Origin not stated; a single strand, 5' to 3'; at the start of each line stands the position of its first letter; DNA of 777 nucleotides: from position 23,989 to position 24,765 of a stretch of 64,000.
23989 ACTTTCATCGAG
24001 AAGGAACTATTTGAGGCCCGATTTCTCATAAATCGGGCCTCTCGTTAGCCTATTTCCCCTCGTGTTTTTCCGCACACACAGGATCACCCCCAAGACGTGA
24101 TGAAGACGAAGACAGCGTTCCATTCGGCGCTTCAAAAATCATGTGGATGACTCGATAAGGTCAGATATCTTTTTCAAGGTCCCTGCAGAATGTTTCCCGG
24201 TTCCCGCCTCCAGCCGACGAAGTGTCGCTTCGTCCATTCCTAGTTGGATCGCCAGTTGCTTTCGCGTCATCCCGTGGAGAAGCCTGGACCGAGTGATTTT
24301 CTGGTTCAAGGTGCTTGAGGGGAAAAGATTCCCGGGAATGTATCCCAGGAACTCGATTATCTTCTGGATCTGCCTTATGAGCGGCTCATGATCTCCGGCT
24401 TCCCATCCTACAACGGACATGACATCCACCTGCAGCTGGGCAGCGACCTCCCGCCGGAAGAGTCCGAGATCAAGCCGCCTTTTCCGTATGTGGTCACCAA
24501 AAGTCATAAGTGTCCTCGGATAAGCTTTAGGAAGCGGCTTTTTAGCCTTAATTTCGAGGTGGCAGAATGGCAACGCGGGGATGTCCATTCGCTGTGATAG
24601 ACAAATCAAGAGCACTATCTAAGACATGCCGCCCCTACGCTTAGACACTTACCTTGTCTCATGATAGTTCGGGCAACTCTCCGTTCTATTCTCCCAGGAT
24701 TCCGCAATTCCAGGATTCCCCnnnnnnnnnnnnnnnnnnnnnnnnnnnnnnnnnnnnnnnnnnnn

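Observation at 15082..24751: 9.6-kb accessory island bracketed by a duplicated hisG 3' end (att-like repeats), with no recombinase left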

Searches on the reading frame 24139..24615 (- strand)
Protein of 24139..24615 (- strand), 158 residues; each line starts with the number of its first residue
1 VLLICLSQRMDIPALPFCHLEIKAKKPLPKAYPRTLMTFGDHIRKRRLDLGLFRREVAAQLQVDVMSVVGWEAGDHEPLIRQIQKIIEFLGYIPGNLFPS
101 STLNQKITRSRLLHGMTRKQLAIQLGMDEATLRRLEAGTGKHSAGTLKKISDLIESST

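Call 7: search_protein_families(library=pfam, proteins=[window:24139-24615:-], max_evalue=0.01)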
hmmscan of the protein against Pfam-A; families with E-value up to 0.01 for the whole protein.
window:24139-24615:- (158 aa): 5 families
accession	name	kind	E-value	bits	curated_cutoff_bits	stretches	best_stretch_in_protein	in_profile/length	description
PF01381.28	HTH_3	-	7e-15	55.2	23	2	111-154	5-48/55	Helix-turn-helix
PF13560.12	HTH_31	-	2.4e-10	41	27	1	110-153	9-53/64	Helix-turn-helix domain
PF13413.12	HTH_25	-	9.6e-05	22.6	24.6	0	110-138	5-33/62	Helix-turn-helix domain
PF13443.12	HTH_26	-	0.0003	21.4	22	1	113-153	8-49/63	Cro/C1-type HTH DNA-binding domain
PF20432.4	Xre-like-HTH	-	0.0066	17.2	25.8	0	115-141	23-49/63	Antitoxin Xre-like helix-turn-helix domain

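Call 25: find_homologous_proteins(query=window:24139-24615:-)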
Query window:24139-24615:- (158 aa): 197 proteins with E <= 0.001 among 240 candidates; the best 120 are listed.
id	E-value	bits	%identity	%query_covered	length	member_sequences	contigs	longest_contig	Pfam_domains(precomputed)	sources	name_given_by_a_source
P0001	1.1e-71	258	100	77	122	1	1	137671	PF01381.29,PF13560.13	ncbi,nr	ncbi:MAG: helix-turn-helix domain-containing protein [Bacteroidetes bacterium]|nr:helix-turn-helix d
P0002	1.1e-49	186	61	89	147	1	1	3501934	PF12844.14,PF01381.29,PF13560.13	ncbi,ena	-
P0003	6.4e-47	177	57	91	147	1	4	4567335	PF01381.29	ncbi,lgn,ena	-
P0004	1.1e-46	177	60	91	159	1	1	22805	PF01381.29,PF13560.13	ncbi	-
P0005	6.4e-45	171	59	87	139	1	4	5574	PF12844.14,PF01381.29,PF13560.13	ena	-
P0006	1.3e-43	167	56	91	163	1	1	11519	PF12844.14,PF13413.13,PF01381.29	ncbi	-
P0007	2.7e-43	166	71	74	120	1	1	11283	PF12844.14,PF01381.29,PF13560.13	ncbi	-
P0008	8.1e-40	154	53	91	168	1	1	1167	PF12844.14,PF01381.29,PF13542.13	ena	-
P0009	1.5e-39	153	53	91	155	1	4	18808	PF12844.14,PF01381.29,PF13560.13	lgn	-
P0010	8.2e-38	148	67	69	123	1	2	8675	PF12844.14,PF01381.29,PF13560.13,PF13443.13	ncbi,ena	-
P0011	3.0e-33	133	48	90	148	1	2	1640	PF12844.14,PF13384.13,PF01527.27,PF13518.13,PF01381.29,PF13022.13,PF13560.13,PF13443.13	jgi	jgi:transcriptional regulator with XRE-family HTH domain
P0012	4.0e-33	133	50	93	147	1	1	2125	PF13744.13,PF12844.14,PF13384.13,PF01381.29,PF13022.13,PF24250.2,PF13560.13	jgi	-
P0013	4.5e-33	132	47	91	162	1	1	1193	PF12844.14,PF20432.5,PF01381.29,PF13560.13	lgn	-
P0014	8.5e-33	131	49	93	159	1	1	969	PF12844.14,PF20432.5,PF01381.29,PF13560.13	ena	-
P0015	9.1e-33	131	43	89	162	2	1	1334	PF00157.24,PF12844.14,PF01381.29,PF24250.2,PF13560.13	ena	-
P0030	6.4e-31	125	45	88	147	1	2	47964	PF12844.14,PF13384.13,PF01381.29,PF24250.2,PF13560.13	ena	-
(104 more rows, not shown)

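Call 26: find_encoding_contigs(protein=P0002, flank=10000, max_places=4)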
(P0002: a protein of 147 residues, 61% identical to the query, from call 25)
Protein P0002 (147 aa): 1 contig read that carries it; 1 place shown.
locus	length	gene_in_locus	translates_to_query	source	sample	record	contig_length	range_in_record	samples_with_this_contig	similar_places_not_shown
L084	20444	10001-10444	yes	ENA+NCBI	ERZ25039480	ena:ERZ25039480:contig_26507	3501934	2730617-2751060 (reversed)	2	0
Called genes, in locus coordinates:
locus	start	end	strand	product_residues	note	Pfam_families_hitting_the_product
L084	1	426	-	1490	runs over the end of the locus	PF12831:FAD_oxidored (weak), PF14691:Fer4_20, PF07992:Pyr_redox_2, PF13450:NAD_binding_8, PF00890:FAD_binding_2, PF07992:Pyr_redox_2, PF13450:NAD_binding_8, PF12838:Fer4_7, +18 more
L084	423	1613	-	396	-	PF12797:Fer4_2 (faint), PF13183:Fer4_8 (weak), PF13187:Fer4_9 (weak), PF13534:Fer4_17 (faint)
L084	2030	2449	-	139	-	PF13335:Mg_chelatase_C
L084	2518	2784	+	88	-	PF01381:HTH_3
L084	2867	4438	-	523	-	PF18962:Por_Secre_tail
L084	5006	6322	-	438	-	PF13088:BNR_2 (faint)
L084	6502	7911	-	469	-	PF08309:LVIVD (weak), PF18962:Por_Secre_tail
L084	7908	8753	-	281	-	PF08309:LVIVD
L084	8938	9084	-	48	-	-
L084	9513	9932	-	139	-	PF13335:Mg_chelatase_C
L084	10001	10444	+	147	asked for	PF12844:HTH_19 (faint), PF13560:HTH_31 (weak), PF01381:HTH_3 (weak)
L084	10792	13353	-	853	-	PF13860:FlgD_ig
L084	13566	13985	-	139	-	PF13335:Mg_chelatase_C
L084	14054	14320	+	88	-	PF01381:HTH_3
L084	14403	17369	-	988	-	PF13088:BNR_2 (faint), PF18962:Por_Secre_tail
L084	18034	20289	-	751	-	PF09826:Beta_propel (faint), PF08309:LVIVD (weak), PF18962:Por_Secre_tail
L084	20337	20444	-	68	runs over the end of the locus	-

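Call 27: find_encoding_contigs(protein=P0003, flank=10000, max_places=4)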
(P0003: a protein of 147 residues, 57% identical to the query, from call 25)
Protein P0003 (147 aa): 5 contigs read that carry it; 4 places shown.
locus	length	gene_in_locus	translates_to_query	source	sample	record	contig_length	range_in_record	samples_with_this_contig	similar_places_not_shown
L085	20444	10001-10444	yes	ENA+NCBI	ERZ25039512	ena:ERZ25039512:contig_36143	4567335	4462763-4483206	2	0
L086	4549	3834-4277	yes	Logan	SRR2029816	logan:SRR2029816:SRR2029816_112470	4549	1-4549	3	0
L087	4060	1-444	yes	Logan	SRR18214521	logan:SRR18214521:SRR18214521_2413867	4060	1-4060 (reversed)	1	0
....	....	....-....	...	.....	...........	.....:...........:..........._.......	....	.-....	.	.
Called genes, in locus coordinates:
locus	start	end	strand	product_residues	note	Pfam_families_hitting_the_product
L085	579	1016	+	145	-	-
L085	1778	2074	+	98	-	PF01381:HTH_3 (weak)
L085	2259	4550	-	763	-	PF00141:peroxidase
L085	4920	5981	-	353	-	PF14870:PSII_BNR (faint), PF15902:Sortilin-Vps10 (faint)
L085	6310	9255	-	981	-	PF17164:DUF5122 (faint), PF25210:Kelch_FKB95 (faint), PF12768:Rax2, PF19565:DUF6087 (faint), PF12768:Rax2 (weak), PF18962:Por_Secre_tail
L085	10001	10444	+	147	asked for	PF01381:HTH_3 (weak)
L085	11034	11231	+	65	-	-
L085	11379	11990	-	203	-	PF20329:DUF6624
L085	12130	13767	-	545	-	PF00578:AhpC-TSA, PF08534:Redoxin, PF00085:Thioredoxin (weak), PF13905:Thioredoxin_8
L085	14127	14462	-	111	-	-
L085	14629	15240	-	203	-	-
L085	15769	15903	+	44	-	-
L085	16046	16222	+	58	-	-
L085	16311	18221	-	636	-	PF00989:PAS, PF13188:PAS_8 (weak), PF13426:PAS_9 (weak), PF00989:PAS (weak), PF13426:PAS_9, PF00512:HisKA, PF02518:HATPase_c, PF00072:Response_reg, +2 more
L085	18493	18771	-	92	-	-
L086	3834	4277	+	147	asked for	PF01381:HTH_3 (weak)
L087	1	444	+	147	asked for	PF01381:HTH_3 (weak)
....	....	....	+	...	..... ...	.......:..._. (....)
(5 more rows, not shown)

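Call 28: find_encoding_contigs(protein=P0001, flank=10000, max_places=4)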
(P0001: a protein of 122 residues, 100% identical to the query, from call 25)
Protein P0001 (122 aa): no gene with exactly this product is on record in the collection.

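Call 40: find_encoding_contigs(protein=P0004, flank=10000, max_places=2)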
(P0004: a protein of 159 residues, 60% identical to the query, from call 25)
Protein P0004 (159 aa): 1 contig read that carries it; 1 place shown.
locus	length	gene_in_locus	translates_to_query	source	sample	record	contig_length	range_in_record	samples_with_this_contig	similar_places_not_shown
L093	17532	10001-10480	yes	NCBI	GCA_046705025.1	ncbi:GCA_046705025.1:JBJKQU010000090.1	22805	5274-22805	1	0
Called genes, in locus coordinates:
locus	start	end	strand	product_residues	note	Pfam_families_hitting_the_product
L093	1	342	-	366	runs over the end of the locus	PF12801:Fer4_5, PF12838:Fer4_7 (faint), PF00037:Fer4 (faint), PF12797:Fer4_2 (faint), PF12798:Fer4_3 (faint), PF12801:Fer4_5, PF13237:Fer4_10, PF14697:Fer4_21, +2 more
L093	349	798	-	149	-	PF02082:Rrf2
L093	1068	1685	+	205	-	PF12728:HTH_17, PF00072:Response_reg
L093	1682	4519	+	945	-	PF18942:DUF5689 (faint), PF00512:HisKA, PF02518:HATPase_c, PF00072:Response_reg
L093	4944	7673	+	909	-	PF08471:Ribonuc_red_2_N, PF02867:Ribonuc_red_lgC, PF12637:TSCPD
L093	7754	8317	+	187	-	PF01510:Amidase_2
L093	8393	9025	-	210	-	PF00702:Hydrolase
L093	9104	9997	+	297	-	-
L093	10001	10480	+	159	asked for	PF13560:HTH_31 (faint), PF01381:HTH_3 (weak)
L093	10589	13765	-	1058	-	PF22148:Fervidolysin_NPro-like (weak), PF00082:Peptidase_S8, PF13860:FlgD_ig (weak), PF18962:Por_Secre_tail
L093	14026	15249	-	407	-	PF02012:BNR (faint), PF15902:Sortilin-Vps10 (weak)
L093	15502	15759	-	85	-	PF00196:GerE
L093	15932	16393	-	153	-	PF01078:Mg_chelatase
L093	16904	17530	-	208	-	?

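Call 41: find_encoding_contigs(protein=P0007, flank=10000, max_places=2)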
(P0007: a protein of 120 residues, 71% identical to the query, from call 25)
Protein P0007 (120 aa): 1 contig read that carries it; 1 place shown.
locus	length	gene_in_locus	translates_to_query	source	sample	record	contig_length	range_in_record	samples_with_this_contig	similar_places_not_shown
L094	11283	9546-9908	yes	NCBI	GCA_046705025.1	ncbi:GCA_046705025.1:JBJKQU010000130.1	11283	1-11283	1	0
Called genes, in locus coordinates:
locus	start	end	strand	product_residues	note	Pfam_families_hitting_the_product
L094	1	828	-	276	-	?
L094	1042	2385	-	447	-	-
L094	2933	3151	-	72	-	-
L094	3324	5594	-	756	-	PF08309:LVIVD, PF18962:Por_Secre_tail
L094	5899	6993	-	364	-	PF13860:FlgD_ig (faint), PF18962:Por_Secre_tail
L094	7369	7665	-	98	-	PF13335:Mg_chelatase_C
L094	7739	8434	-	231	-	PF08843:AbiEii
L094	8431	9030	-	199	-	-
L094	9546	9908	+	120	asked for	PF12844:HTH_19 (faint), PF13560:HTH_31 (faint), PF01381:HTH_3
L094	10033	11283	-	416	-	?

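Call 43: find_homologous_proteins(query=L084:9516-9932:-, max_evalue=1e-25)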
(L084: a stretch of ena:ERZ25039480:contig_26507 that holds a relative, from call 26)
Query L084:9516-9932:- (139 aa): 7726 proteins with E <= 1e-25 among 8000 candidates; the best 120 are listed.
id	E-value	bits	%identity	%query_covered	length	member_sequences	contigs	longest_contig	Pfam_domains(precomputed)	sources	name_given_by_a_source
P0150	2.4e-77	275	96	100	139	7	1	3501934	PF13335.13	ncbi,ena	-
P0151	9.3e-74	264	92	100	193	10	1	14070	PF13335.13,PF01078.28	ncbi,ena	-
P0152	2.3e-73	262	90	100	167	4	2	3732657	PF13335.13,PF01078.28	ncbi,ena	-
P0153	3.4e-73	262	90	100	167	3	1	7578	PF13335.13,PF01078.28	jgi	-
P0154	2.0e-71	256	88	100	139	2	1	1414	PF13335.13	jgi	-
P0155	2.2e-71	256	91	99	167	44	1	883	PF13335.13,PF01078.28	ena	-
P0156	2.8e-71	256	89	100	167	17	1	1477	PF13335.13,PF01078.28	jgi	-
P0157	8.8e-70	251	86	99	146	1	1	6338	PF13335.13,PF01078.28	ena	-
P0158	1.3e-69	250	87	100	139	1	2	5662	PF13335.13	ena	-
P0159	4.8e-69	249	87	99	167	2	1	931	PF13335.13,PF01078.28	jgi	-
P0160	1.5e-68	247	86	100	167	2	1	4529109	PF13335.13,PF01078.28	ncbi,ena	-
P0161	1.8e-68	247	88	99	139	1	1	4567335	PF13335.13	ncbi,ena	-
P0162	7.5e-60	219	79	97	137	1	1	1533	PF13335.13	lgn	-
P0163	9.2e-60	219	74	98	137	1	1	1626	PF13335.13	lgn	-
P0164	4.6e-59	216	76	98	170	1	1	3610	PF13335.13,PF01078.28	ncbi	-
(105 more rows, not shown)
